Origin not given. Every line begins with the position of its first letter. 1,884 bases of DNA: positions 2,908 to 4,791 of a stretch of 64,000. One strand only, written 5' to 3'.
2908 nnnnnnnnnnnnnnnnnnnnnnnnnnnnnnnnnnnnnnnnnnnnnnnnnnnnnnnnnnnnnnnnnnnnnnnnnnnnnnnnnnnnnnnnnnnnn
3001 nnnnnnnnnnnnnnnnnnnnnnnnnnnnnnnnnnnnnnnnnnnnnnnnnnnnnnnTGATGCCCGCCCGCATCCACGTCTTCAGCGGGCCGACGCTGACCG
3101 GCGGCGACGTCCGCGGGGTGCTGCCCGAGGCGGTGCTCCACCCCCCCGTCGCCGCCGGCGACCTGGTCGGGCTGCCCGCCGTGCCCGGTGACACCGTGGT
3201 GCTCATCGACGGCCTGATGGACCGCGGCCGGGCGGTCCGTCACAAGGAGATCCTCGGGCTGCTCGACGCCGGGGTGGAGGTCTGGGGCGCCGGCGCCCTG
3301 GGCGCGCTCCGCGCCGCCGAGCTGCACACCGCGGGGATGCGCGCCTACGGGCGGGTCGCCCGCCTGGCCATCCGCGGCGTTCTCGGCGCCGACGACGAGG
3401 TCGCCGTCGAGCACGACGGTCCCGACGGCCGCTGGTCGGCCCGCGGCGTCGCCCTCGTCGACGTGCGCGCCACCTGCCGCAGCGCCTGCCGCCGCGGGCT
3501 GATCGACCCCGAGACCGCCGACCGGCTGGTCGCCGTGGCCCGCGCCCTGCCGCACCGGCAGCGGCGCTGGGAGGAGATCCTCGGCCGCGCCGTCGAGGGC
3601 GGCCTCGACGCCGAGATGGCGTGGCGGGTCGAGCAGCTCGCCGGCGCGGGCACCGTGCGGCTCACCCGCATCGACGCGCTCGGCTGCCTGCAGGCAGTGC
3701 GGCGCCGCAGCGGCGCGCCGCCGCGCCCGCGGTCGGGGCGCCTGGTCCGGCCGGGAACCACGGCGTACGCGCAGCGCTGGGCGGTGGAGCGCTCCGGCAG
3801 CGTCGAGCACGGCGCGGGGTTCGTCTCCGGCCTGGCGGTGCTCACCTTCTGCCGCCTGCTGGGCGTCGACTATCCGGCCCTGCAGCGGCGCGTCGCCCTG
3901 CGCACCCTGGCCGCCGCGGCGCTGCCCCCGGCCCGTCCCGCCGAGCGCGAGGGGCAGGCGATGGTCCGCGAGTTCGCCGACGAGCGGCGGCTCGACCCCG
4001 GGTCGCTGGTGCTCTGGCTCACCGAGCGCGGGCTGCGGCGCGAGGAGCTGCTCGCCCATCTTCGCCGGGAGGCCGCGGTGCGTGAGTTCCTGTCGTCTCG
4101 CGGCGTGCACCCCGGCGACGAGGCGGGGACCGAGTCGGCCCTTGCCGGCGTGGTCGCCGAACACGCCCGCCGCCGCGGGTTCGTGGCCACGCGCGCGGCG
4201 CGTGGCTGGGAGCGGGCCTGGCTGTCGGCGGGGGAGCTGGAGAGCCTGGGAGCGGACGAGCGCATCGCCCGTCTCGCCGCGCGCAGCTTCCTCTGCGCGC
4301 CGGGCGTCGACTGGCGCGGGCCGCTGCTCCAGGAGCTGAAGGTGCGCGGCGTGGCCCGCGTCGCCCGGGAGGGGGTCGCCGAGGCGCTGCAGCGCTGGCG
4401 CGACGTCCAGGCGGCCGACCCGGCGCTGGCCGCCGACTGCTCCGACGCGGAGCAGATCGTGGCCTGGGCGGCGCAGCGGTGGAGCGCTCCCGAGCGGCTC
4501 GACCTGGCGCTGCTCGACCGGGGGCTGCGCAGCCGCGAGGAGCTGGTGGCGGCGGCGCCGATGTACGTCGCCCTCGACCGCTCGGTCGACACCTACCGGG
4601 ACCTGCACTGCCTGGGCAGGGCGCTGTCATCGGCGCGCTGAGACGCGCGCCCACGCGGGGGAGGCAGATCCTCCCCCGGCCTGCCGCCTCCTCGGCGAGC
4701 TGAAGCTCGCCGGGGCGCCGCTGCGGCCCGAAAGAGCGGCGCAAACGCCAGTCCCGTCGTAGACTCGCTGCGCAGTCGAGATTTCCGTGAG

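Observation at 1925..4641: Translationally coupled YcaO–TfuA pair (candidate peptide/protein backbone thioamidation module) with no adjacent precursor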

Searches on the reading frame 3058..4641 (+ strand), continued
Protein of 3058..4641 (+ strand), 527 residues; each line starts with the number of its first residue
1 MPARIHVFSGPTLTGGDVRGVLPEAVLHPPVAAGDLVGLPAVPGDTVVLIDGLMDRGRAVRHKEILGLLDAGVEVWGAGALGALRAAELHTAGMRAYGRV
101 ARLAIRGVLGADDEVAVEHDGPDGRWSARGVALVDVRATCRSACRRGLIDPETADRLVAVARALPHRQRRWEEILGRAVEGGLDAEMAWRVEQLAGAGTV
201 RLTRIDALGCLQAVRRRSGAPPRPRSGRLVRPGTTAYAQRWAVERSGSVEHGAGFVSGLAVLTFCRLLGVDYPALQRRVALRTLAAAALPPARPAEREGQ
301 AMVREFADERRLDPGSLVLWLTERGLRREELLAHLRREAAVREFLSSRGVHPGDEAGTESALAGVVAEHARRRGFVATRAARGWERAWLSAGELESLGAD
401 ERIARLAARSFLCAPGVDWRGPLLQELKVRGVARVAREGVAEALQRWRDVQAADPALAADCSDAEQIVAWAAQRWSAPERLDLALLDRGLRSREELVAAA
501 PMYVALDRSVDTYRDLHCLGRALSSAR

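Call 35: find_encoding_contigs(protein=P0008, flank=4000, max_places=1)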
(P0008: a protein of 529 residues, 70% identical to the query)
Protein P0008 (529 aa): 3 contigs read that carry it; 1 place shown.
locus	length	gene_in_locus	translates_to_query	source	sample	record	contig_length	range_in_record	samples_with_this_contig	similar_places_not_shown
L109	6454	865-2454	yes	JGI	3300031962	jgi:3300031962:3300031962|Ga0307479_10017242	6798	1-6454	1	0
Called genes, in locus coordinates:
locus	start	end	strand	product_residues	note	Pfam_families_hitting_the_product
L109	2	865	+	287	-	?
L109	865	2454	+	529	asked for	PF07812:TfuA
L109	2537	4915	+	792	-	PF01590:GAF, PF13185:GAF_2, PF13492:GAF_3 (faint), PF17853:GGDEF_2 (weak), PF00990:GGDEF, PF00563:EAL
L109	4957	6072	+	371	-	PF09587:PGA_cap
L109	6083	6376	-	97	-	-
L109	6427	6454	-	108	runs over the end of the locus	-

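Call 36: find_encoding_contigs(protein=P0010, flank=4000, max_places=1)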
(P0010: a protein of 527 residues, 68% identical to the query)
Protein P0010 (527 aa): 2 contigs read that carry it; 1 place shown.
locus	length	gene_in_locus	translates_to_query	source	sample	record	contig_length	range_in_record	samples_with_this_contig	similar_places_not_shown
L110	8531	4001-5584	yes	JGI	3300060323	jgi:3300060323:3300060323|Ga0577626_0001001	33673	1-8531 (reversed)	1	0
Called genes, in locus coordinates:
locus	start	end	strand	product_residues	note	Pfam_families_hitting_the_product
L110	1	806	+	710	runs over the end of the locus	PF11897:DUF3417, PF00343:Phosphorylase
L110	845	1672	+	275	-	PF00175:NAD_binding_1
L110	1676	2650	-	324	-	PF00248:Aldo_ket_red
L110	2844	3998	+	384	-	PF02624:YcaO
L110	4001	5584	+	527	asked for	PF07812:TfuA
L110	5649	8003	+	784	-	PF01590:GAF, PF13185:GAF_2, PF13492:GAF_3 (faint), PF00990:GGDEF, PF00563:EAL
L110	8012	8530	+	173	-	?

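Call 37: find_encoding_contigs(protein=P0014, flank=4000, max_places=1)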
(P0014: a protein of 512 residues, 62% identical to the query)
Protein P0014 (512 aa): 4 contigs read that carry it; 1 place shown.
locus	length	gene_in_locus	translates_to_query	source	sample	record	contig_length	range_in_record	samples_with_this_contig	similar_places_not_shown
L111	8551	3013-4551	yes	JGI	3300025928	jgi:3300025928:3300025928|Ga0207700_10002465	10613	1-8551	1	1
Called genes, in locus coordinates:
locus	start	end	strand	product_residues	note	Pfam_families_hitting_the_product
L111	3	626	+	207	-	?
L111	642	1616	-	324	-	PF00248:Aldo_ket_red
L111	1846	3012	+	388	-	PF02624:YcaO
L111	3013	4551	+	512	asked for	PF07812:TfuA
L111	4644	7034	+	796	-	PF01590:GAF, PF13185:GAF_2, PF13492:GAF_3 (faint), PF00990:GGDEF, PF00563:EAL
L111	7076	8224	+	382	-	PF09587:PGA_cap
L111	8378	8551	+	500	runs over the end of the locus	PF00990:GGDEF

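Call 38: find_encoding_contigs(protein=P0019, flank=4000, max_places=1)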
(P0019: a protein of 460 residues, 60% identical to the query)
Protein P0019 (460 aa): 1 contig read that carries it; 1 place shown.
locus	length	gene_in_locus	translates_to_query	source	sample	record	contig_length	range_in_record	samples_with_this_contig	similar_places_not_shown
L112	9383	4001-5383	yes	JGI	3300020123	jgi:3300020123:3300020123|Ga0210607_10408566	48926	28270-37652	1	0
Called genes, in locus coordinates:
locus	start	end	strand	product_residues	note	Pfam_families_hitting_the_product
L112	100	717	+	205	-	PF01184:Gpr1_Fun34_YaaH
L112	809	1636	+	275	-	PF00175:NAD_binding_1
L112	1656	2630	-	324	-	PF00248:Aldo_ket_red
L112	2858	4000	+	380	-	PF02624:YcaO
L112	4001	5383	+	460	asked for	PF07812:TfuA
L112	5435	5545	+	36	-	-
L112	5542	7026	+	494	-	PF01590:GAF, PF13185:GAF_2, PF13492:GAF_3 (weak), PF00990:GGDEF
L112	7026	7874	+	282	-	PF00563:EAL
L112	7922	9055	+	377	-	PF09587:PGA_cap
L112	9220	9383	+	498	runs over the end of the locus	PF00990:GGDEF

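Call 44: search_solved_structures(query=A1, max_evalue=1, show_alignments=2)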
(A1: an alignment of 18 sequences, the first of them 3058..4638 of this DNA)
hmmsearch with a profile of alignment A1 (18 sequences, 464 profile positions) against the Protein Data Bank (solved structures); distinct sequences matched with E-value up to 1: 1.
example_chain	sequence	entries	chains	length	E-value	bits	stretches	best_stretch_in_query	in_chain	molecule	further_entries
6xp8_A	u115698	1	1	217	1.3e-56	195.7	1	3-215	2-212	TfuA domain-containing protein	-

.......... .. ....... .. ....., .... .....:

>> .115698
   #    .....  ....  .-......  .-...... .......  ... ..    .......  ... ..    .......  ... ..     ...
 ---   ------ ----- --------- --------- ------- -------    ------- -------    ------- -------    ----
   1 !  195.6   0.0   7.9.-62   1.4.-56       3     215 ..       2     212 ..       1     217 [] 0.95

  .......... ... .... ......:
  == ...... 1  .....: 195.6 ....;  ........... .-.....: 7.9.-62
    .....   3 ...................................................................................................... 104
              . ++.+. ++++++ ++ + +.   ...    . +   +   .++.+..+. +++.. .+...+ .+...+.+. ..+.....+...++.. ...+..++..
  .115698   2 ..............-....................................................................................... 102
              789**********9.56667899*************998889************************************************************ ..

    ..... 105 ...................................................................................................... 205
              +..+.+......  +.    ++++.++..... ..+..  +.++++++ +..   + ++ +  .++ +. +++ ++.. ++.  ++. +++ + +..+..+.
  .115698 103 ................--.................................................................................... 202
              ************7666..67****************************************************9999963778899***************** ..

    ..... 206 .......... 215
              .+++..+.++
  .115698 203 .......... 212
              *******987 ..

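Call 55: predict_structure(alignment_id=A1)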
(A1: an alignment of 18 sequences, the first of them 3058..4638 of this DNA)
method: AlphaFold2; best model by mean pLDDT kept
length: 527 residues; sequences in the alignment: 18
mean_pLDDT: 85.9   pTM: 0.57
mean pLDDT of the five models: 85.9, 84.7, 83.5, 82.6, 79.4
residues with pLDDT >= 90: 310; 70-90: 155; 50-70: 37; < 50: 25
segments of 3 or more residues with pLDDT < 50: 223-238, 522-527
pLDDT, mean of each block of 10 residues (from residue 1): 86 92 93 85 91 76 84 90 90 88 82 83 80 94 92 94 91 94 90 87 95 83 43 42 62 79 95 95 90 70 93 91 88 92 94 91 93 73 82 91 92 78 93 92 92 92 96 92 94 92 93 87 35
secondary structure, 60 per line:
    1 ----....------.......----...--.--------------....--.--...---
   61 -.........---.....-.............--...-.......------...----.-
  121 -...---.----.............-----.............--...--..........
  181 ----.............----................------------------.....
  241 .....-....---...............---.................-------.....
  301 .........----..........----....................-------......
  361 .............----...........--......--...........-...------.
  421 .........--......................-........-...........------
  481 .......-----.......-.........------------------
elements in order: E5-8 H15-21 E26-28 E46-49 H62-70 E74-78 H80-92 E95-97 H99-105 H133-145 H151-163 H171-180 H185-197 H202-217 H236-245 E247-250 E254-257 H258-268 H272-288 H296-309 H314-323 H328-347 H355-373 H378-388 H391-396 H399-409 H420-429 H432-453 H455-462 H464-474 H481-487 H493-499 H501-509

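Call 60: fold_search(model_id=the predicted structure, library=pdb)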
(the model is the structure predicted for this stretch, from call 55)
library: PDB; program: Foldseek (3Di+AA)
matches with E <= 10: 138; with E <= 0.001: 1
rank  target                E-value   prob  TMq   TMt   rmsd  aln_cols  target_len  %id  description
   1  6xp8                  4.0e-12  1.00  0.39  0.93   1.6       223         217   30  The crystal structure of TfuA involved in peptide backbone thioamidation from Methanosarcina acetivorans (released 2021-03-17)
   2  6e6u_A                8.0e-01  0.12  0.10  0.18  15.2       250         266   14  Variant C89S of Dieckmann cyclase, NcmC (released 2019-07-31)
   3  3c8t                  1.1e+00  0.02  0.07  0.09  27.9       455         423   17  Crystal structure of fumarate lyase from Mesorhizobium sp. BNC1 (released 2008-03-11)
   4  9bt3_F                1.2e+00  0.11  0.09  0.21  15.6       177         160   18  Crystal structure of Chorismate Mutase from Mycobacterium tuberculosis in complex with the cyclic peptide inhibitor L2 (released 2025-02-26)
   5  6e6t_A                1.5e+00  0.09  0.10  0.17  15.5       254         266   14  Dieckmann cyclase, NcmC, bound to cerulenin (released 2019-07-31)
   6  6ivo_B                1.6e+00  0.05  0.07  0.11  22.9       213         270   15  Crystal structure of a membrane protein P208A (released 2019-11-06)
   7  4k7k_A                1.9e+00  0.02  0.09  0.11  28.2       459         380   13  Crystal structures of CusC review conformational changes accompanying folding and transmembrane channel formation (released 2013-10-16)
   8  9bt3_A                2.0e+00  0.08  0.09  0.21  15.6       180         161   18  Crystal structure of Chorismate Mutase from Mycobacterium tuberculosis in complex with the cyclic peptide inhibitor L2 (released 2025-02-26)
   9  1h1c_B                2.2e+00  0.35  0.11  0.18   5.1        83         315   22  Histidinol-phosphate aminotransferase (HisC) from Thermotoga maritima (released 2004-03-19)
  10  6c3i_B                2.4e+00  0.01  0.07  0.08  22.2       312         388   12  Crystal structure of the Deinococcus radiodurans Nramp/MntH divalent transition metal transporter G45R mutant in an in (released 2019-02-13)
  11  6ivq_A                2.5e+00  0.03  0.07  0.10  22.0       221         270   14  Crystal structure of a membrane protein S19A (released 2019-11-06)
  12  4s0f_A                2.5e+00  0.03  0.09  0.09  22.2       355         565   10  Crystal structure of the peptidase-containing ABC transporter PCAT1 E648Q mutant complexed with ATPgS in an occluded c (released 2015-07-22)
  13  7kyp_H                2.7e+00  0.06  0.11  0.18  17.7       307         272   10  PsaBC from Streptococcus pneumoniae in complex with Fab (released 2021-08-25)
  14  6iv3_E                2.7e+00  0.03  0.07  0.11  22.9       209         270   13  Crystal structure of a bacterial Bestrophin homolog from Klebsiella pneumoniae with a mutation W252A (released 2019-11-13)
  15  2fp1_A                2.8e+00  0.08  0.10  0.21  15.0       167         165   18  Secreted Chorismate Mutase from Mycobacterium tuberculosis (released 2006-03-28)
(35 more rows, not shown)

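Call 77: find_encoding_contigs(protein=P0021, flank=5000, max_places=2)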
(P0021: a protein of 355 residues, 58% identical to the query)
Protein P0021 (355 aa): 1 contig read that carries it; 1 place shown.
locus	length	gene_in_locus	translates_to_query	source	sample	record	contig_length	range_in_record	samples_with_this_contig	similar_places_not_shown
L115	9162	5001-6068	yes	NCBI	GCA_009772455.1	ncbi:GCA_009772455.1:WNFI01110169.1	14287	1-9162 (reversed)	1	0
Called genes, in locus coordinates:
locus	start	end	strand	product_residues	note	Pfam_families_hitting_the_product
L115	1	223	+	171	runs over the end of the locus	PF10648:Gmad2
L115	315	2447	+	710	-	PF11897:DUF3417, PF08323:Glyco_transf_5 (weak), PF00343:Phosphorylase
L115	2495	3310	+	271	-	PF00175:NAD_binding_1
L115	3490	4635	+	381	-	PF02624:YcaO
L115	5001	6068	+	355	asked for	-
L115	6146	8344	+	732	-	PF01590:GAF, PF13185:GAF_2, PF13492:GAF_3 (weak), PF00990:GGDEF, PF00563:EAL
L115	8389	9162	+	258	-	?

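Call 80: search_protein_families(library=pfam, proteins=[P0021, L007:8700-9413:+, L036:6640-7395:+], max_evalue=1)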
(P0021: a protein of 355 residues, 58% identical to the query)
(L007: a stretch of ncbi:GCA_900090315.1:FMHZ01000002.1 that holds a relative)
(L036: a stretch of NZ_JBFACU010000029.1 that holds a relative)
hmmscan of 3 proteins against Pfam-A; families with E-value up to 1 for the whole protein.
P0021 (355 aa): 0 families

L007:8700-9413:+ (238 aa): 0 families

L036:6640-7395:+ (252 aa): 0 families

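Call 105: find_encoding_contigs(protein=P0068, flank=6000, max_places=1)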
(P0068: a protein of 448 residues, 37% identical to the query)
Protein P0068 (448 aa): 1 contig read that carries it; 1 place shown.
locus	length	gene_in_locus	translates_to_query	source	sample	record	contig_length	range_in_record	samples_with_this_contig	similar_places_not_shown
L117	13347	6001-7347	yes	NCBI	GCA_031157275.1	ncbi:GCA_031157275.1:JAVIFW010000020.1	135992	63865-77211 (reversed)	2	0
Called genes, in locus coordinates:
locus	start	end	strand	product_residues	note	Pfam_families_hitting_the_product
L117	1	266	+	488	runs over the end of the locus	PF00982:Glyco_transf_20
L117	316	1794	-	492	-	PF13191:AAA_16 (weak), PF25872:HTH_77, PF00196:GerE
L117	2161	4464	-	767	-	PF00486:Trans_reg_C, PF03704:BTAD, PF05729:NACHT (weak)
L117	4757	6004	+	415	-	PF02624:YcaO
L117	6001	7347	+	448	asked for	PF07812:TfuA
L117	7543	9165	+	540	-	-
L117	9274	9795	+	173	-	PF02870:Methyltransf_1N (weak), PF01035:DNA_binding_1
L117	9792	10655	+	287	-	PF13458:Peripla_BP_6 (weak)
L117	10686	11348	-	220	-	PF00072:Response_reg, PF00196:GerE, PF08281:Sigma70_r4_2 (weak)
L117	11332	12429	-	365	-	PF07730:HisKA_3, PF13581:HATPase_c_2 (weak), PF02518:HATPase_c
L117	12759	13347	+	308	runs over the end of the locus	PF00072:Response_reg, PF00486:Trans_reg_C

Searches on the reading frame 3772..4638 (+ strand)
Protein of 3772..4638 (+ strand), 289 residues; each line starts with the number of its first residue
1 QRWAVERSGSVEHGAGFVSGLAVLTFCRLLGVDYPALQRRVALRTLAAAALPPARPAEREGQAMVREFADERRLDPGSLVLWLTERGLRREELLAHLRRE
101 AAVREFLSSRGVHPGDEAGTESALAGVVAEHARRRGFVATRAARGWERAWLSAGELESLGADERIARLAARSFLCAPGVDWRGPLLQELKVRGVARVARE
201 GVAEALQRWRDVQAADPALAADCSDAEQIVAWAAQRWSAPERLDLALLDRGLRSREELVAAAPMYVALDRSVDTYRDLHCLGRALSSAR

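Call 80: search_protein_families(library=pfam, proteins=[window:3772-4638:+], max_evalue=1)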
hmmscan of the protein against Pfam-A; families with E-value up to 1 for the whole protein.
window:3772-4638:+ (289 aa): 0 families
